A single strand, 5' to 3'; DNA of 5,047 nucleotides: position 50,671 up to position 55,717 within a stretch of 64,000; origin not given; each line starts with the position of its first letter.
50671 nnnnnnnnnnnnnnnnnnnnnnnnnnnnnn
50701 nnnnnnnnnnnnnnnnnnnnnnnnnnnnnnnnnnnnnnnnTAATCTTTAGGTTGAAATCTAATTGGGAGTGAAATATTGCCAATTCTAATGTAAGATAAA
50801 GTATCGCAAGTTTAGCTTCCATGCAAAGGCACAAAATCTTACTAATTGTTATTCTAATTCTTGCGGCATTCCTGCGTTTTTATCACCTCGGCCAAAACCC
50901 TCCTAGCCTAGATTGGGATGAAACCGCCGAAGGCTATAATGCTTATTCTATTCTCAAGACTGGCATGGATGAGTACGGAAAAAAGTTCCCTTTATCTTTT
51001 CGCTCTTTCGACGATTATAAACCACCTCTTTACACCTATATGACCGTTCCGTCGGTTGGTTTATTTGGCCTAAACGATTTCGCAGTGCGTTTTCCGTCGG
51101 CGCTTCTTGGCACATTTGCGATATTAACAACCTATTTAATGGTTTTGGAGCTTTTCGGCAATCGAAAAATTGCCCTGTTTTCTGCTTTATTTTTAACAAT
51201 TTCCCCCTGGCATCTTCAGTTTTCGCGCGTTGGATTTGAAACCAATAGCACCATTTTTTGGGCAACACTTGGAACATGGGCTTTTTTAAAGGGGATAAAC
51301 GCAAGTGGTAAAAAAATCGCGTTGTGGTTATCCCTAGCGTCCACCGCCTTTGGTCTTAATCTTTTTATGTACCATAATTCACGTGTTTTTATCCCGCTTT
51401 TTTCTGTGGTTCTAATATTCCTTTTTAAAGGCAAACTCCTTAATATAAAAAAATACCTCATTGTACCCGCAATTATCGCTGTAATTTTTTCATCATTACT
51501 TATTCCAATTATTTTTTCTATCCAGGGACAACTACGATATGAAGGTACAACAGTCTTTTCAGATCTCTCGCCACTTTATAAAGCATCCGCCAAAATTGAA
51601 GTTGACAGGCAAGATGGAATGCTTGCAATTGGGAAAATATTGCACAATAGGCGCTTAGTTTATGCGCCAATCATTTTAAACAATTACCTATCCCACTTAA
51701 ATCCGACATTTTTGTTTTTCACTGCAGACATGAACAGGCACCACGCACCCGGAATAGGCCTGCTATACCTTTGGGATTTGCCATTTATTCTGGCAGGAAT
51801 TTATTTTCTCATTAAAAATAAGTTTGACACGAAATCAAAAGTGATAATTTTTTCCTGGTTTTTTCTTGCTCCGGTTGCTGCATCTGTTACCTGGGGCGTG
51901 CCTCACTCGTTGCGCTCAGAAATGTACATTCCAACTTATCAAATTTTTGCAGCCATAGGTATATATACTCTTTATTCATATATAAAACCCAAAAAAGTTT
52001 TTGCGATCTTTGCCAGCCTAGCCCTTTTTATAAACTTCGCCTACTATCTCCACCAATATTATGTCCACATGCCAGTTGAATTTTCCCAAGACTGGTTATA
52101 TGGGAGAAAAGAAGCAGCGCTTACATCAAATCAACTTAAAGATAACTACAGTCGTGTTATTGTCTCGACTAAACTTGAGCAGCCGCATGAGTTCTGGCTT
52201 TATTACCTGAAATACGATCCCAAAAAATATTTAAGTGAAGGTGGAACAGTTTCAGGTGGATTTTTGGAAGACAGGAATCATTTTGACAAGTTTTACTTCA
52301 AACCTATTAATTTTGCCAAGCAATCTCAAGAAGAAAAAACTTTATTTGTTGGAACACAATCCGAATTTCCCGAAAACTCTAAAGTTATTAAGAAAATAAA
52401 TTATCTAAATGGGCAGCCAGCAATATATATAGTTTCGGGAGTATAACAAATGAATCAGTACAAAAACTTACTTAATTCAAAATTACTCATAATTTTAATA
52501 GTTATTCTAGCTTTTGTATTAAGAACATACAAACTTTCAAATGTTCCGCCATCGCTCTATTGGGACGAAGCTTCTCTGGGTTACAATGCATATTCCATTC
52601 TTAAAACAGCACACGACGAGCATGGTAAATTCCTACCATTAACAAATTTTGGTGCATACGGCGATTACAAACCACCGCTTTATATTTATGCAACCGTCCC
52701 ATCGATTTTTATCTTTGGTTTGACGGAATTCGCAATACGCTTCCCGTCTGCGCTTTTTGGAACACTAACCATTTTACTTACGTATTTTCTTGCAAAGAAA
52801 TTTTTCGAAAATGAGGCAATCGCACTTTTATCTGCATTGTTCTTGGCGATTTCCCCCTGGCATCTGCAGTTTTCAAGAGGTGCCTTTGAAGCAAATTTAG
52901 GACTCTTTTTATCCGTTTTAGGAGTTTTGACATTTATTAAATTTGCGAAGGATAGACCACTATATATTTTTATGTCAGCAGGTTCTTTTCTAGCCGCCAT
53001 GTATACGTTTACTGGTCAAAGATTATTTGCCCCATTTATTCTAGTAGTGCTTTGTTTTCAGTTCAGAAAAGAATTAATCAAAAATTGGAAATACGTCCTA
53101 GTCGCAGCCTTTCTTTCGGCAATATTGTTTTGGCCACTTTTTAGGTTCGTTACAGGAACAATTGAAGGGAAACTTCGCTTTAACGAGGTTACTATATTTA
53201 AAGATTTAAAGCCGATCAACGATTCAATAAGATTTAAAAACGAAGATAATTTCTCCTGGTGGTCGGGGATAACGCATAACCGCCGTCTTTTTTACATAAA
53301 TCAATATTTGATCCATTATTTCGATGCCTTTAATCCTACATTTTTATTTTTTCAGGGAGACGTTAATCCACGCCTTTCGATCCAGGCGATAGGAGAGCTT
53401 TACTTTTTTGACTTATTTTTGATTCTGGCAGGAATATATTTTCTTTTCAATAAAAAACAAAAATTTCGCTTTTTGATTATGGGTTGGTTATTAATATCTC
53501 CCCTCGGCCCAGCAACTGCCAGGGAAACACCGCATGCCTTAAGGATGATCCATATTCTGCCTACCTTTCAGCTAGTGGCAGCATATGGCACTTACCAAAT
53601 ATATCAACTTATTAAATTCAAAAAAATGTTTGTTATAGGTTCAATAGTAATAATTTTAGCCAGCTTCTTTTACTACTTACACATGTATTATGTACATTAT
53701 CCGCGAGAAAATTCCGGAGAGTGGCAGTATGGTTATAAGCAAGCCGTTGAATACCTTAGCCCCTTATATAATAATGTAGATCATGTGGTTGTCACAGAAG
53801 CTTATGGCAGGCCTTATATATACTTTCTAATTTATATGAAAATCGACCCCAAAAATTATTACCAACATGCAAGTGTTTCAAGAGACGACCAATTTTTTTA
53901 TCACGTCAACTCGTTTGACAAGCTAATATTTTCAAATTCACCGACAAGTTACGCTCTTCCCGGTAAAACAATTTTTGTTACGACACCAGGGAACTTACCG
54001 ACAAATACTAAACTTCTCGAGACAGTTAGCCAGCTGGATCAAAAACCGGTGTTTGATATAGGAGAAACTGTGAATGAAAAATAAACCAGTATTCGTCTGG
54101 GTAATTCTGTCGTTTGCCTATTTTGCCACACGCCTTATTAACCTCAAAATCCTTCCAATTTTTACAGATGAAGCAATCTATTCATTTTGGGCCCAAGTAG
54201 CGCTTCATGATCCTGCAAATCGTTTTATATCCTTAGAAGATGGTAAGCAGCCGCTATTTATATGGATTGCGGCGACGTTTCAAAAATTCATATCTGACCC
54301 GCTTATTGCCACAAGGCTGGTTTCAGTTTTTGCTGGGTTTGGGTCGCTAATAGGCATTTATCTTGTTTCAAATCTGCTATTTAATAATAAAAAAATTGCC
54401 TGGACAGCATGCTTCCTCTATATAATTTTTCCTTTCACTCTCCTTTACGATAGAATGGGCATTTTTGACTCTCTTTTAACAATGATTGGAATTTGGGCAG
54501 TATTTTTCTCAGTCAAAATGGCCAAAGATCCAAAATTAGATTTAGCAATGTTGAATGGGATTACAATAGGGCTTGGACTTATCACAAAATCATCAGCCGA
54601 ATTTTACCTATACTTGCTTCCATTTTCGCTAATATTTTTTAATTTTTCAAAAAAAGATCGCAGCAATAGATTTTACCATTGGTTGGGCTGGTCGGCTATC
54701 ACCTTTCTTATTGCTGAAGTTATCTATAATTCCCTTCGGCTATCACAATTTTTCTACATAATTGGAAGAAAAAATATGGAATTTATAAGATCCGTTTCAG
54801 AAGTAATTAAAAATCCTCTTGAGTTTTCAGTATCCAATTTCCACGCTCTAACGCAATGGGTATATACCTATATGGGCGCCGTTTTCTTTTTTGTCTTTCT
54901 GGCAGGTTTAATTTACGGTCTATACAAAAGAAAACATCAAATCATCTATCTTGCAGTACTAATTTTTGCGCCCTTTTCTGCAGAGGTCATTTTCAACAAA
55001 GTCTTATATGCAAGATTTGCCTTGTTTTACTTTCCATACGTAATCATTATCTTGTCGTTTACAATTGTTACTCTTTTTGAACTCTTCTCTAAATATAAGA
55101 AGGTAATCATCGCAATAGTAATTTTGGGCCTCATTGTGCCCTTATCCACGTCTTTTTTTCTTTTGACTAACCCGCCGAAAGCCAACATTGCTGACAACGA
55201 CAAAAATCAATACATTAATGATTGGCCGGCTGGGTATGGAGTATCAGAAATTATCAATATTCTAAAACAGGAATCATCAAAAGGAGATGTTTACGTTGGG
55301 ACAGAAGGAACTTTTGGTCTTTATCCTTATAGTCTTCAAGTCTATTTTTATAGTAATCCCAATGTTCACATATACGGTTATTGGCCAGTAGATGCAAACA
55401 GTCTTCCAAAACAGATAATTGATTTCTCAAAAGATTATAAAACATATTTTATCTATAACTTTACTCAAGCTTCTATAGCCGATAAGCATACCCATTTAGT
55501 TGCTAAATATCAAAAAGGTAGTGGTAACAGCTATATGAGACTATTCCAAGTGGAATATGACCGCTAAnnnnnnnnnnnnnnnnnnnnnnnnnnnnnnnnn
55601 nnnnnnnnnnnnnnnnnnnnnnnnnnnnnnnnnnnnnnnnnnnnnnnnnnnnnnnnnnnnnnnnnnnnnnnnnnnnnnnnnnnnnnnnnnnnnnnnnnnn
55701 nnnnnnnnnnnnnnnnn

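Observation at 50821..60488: Tandem array of six ArnT/PMT-like GT-C paralogs with overlapping stop and start codons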

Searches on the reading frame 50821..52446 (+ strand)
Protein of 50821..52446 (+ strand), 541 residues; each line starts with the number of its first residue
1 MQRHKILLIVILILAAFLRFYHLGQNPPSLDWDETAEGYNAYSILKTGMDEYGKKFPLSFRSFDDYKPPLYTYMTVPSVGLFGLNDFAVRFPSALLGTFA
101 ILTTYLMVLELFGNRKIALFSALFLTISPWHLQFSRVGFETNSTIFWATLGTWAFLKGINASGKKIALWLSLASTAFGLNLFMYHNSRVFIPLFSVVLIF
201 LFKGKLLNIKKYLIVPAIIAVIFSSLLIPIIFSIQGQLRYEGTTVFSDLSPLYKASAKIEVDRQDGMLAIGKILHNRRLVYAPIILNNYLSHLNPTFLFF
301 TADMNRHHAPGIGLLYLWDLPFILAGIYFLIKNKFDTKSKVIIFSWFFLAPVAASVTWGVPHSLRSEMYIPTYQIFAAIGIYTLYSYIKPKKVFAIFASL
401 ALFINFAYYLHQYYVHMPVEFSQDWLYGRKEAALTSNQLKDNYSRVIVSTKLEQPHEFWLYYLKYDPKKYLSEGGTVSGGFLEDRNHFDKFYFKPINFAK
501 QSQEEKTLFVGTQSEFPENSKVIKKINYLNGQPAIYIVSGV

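Call 5: search_protein_families(library=pfam, proteins=[window:50821-52446:+], max_evalue=0.01)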
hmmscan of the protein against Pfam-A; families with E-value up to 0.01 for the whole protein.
window:50821-52446:+ (541 aa): 2 families
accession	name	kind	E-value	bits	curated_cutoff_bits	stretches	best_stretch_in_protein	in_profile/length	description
PF13231.12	PMT_2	-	7.2e-12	46.2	26.1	1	67-227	2-158/160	Dolichyl-phosphate-mannose-protein mannosyltransferase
PF02366.24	PMT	-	3.7e-08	33.7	22.7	1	11-232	3-232/245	Dolichyl-phosphate-mannose-protein mannosyltransferase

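Call 10: search_protein_families(library=ncbifam, proteins=[window:50821-52446:+], max_evalue=0.001)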
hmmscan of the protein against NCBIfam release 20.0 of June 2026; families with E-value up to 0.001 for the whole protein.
window:50821-52446:+ (541 aa): 2 families
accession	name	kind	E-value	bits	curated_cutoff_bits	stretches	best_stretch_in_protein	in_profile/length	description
TIGR03663.1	TIGR03663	subfamily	3.2e-13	49.5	126.25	1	6-211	2-192/435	flippase activity-associated protein Agl23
NF009784.2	PRK13279.1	equivalog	2e-05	23.4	567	1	67-224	61-219/539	lipid IV(A) 4-amino-4-deoxy-L-arabinosyltransferase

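Call 12: find_encoding_contigs(protein=window:50821-52446:+, flank=10000, max_places=6)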
Protein window:50821-52446:+ (541 aa): 9 contigs read that carry it; 5 places shown.
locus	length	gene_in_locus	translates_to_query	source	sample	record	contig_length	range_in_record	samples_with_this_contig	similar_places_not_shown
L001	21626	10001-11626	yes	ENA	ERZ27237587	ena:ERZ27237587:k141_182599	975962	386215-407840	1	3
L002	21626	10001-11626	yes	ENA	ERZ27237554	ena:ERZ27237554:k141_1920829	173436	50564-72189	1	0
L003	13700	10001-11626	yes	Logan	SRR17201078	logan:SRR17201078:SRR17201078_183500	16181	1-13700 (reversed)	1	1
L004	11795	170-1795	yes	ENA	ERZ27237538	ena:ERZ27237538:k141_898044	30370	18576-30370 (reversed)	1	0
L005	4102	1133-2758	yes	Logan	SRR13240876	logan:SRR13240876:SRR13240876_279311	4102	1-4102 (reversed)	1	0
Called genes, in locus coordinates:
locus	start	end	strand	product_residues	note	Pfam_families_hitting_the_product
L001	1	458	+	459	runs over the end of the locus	PF13231:PMT_2 (weak)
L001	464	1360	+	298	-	PF00535:Glycos_transf_2, PF13641:Glyco_tranf_2_3, PF13632:Glyco_trans_2_3 (faint)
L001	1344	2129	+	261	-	PF00535:Glycos_transf_2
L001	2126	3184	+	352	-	PF13439:Glyco_transf_4 (weak), PF00534:Glycos_transf_1, PF13692:Glyco_trans_1_4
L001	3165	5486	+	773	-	PF09586:YfhO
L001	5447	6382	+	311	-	PF13641:Glyco_tranf_2_3, PF00535:Glycos_transf_2, PF10111:Glyco_tranf_2_2, PF13632:Glyco_trans_2_3 (weak)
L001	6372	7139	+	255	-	PF00535:Glycos_transf_2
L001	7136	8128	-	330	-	PF01467:CTP_transf_like, PF04019:DUF359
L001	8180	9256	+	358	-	PF01979:Amidohydro_1, PF12890:DHOase (weak)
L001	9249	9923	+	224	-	PF03104:DNA_pol_B_exo1 (weak), PF13482:RNase_H_2 (weak), PF10108:DNA_pol_B_exo2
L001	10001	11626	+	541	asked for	PF02366:PMT, PF13231:PMT_2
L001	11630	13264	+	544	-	PF02366:PMT, PF13231:PMT_2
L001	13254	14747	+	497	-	PF13231:PMT_2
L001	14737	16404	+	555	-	PF02366:PMT, PF02516:STT3 (weak), PF13231:PMT_2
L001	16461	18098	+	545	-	PF02366:PMT (weak), PF02516:STT3, PF13231:PMT_2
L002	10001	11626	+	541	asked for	PF02366:PMT, PF13231:PMT_2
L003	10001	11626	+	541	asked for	PF02366:PMT, PF13231:PMT_2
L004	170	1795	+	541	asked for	PF02366:PMT, PF13231:PMT_2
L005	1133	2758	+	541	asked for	PF02366:PMT, PF13231:PMT_2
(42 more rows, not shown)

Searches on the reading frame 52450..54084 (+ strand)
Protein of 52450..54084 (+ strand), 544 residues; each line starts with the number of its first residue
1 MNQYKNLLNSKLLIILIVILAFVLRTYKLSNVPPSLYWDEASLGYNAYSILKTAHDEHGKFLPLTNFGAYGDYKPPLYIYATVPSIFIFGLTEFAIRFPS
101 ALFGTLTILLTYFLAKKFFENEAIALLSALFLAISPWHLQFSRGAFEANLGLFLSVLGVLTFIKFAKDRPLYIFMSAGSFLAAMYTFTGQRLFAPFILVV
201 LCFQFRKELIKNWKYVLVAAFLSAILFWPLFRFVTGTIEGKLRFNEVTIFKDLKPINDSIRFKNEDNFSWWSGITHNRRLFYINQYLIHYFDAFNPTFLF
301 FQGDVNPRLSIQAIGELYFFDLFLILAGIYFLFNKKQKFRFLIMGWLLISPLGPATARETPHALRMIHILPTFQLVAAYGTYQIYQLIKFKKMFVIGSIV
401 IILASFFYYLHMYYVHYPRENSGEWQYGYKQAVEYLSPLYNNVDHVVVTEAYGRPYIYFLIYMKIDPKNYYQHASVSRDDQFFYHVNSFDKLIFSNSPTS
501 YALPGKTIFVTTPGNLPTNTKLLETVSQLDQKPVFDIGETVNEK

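Call 5: search_protein_families(library=pfam, proteins=[window:52450-54084:+], max_evalue=0.01)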
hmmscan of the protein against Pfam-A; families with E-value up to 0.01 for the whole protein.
window:52450-54084:+ (544 aa): 3 families
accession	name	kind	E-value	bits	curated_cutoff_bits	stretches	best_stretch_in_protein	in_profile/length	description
PF02366.24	PMT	-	7.6e-13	49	22.7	1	16-170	2-159/245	Dolichyl-phosphate-mannose-protein mannosyltransferase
PF13231.12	PMT_2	-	4.6e-12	46.9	26.1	1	74-228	2-155/160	Dolichyl-phosphate-mannose-protein mannosyltransferase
PF03779.20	SPW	-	0.00053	20.8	31.5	1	85-157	16-91/93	SPW repeat domain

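Call 10: search_protein_families(library=ncbifam, proteins=[window:52450-54084:+], max_evalue=0.001)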
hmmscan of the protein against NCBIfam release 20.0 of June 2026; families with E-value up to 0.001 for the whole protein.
window:52450-54084:+ (544 aa): 2 families
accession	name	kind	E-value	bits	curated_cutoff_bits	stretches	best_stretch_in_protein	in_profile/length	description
TIGR03663.1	TIGR03663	subfamily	6.6e-13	48.5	126.25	1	12-445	2-401/435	flippase activity-associated protein Agl23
NF009784.2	PRK13279.1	equivalog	0.00039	19.2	567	1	86-154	73-142/539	lipid IV(A) 4-amino-4-deoxy-L-arabinosyltransferase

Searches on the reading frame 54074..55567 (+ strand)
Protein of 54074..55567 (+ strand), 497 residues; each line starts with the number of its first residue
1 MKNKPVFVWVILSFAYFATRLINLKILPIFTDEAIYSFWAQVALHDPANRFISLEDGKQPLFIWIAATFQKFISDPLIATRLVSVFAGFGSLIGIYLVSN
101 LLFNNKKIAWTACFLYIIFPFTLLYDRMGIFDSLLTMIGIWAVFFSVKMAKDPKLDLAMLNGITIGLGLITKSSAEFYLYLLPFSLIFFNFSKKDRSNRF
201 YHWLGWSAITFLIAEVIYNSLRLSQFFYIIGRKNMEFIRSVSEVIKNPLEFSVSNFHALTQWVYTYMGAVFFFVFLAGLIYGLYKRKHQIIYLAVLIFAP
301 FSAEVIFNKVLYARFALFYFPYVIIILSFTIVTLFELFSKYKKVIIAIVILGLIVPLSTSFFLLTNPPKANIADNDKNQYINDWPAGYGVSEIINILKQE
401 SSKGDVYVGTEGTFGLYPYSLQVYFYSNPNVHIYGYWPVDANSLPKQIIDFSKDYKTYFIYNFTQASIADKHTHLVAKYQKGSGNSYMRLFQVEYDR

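Call 5: search_protein_families(library=pfam, proteins=[window:54074-55567:+], max_evalue=0.01)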
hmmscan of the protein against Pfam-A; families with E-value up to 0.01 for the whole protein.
window:54074-55567:+ (497 aa): 1 family
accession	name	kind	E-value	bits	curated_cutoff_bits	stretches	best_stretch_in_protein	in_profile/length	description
PF13231.12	PMT_2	-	1.1e-10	42.4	26.1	1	60-213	4-153/160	Dolichyl-phosphate-mannose-protein mannosyltransferase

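Call 10: search_protein_families(library=ncbifam, proteins=[window:54074-55567:+], max_evalue=0.001)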
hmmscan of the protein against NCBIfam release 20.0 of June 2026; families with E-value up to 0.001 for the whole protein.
window:54074-55567:+ (497 aa): 1 family
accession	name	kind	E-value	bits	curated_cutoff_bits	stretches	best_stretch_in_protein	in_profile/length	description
NF009784.2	PRK13279.1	equivalog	8.4e-06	24.7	567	1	64-217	67-218/539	lipid IV(A) 4-amino-4-deoxy-L-arabinosyltransferase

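Call 46: find_homologous_proteins(query=window:54074-55567:+, max_evalue=0.00001)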
Query window:54074-55567:+ (497 aa): 2010 proteins with E <= 0.00001 among 8000 candidates; the best 120 are listed.
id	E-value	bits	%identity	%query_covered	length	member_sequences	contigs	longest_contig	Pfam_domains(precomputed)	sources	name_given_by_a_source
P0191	0.0e+0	1102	100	100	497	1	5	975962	PF13231.13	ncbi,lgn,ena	-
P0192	3.8e-264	895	78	100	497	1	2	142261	PF13231.13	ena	-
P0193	1.1e-257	874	78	100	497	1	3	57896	PF02366.25,PF13231.13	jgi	-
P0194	7.1e-233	792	71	99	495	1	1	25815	PF02366.25,PF13231.13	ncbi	-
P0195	2.0e-230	784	69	100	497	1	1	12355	PF13231.13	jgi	jgi:4-amino-4-deoxy-L-arabinose transferase-like glycosyltransferase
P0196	2.7e-230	784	69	100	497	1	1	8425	PF13231.13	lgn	-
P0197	2.7e-229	780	70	99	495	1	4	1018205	PF02366.25,PF13231.13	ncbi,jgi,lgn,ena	-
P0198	1.3e-224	765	68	99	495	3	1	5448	PF02366.25,PF13231.13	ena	-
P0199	4.7e-200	684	62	99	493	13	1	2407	PF13231.13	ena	-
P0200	1.9e-198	678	62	96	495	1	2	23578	PF13231.13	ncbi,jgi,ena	-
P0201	3.1e-196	671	63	98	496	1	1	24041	PF02366.25,PF13231.13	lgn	-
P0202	3.1e-194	665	61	99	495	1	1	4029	PF13231.13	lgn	-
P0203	6.1e-193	660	60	99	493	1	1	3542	PF13231.13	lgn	-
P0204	1.1e-191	656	60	99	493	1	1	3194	PF13231.13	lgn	-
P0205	2.7e-191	655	60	99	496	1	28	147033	PF13231.13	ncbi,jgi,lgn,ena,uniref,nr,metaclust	ncbi:hypothetical protein A2697_01565 [Candidatus Curtissbacteria bacterium RIFCSPHIGHO2_01_FULL_41_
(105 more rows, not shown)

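Call 51: search_solved_structures(query=A2, max_evalue=0.1)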
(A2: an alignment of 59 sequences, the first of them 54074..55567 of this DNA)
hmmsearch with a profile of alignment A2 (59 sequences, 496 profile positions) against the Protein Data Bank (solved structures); distinct sequences matched with E-value up to 0.1: 1.
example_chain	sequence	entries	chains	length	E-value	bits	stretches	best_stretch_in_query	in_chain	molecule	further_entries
7ji4_A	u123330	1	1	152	0.099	14.7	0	201-326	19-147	KdpD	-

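Call 57: predict_structure(alignment_id=A2)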
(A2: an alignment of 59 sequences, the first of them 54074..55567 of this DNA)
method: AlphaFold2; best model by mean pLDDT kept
length: 497 residues; sequences in the alignment: 59
mean_pLDDT: 86.3   pTM: 0.88
mean pLDDT of the five models: 86.3, 85.6, 85.0, 83.8, 83.2
residues with pLDDT >= 90: 277; 70-90: 156; 50-70: 51; < 50: 13
segments of 3 or more residues with pLDDT < 50: 1-3, 52-56
pLDDT, mean of each block of 10 residues (from residue 1): 69 90 65 76 67 56 88 86 91 96 96 93 68 88 97 96 94 89 95 92 97 91 54 74 93 93 94 97 98 97 90 85 97 95 95 93 82 78 62 90 94 72 87 87 91 95 86 91 80 86
secondary structure, 60 per line:
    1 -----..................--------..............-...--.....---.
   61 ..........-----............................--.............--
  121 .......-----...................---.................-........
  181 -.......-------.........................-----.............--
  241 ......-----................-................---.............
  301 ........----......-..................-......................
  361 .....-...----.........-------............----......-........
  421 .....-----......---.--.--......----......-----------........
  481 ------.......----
elements in order: H6-23 H32-45 H52-56 H60-70 H76-103 H106-118 H121-127 H133-151 H155-171 H173-180 H182-188 H196-220 H226-237 H241-246 H252-267 H269-284 H288-307 H313-318 H320-337 H339-365 H374-382 H390-401 E406-411 H413-425 E431-436 H446-451 E456-461 E473-480 E487-493
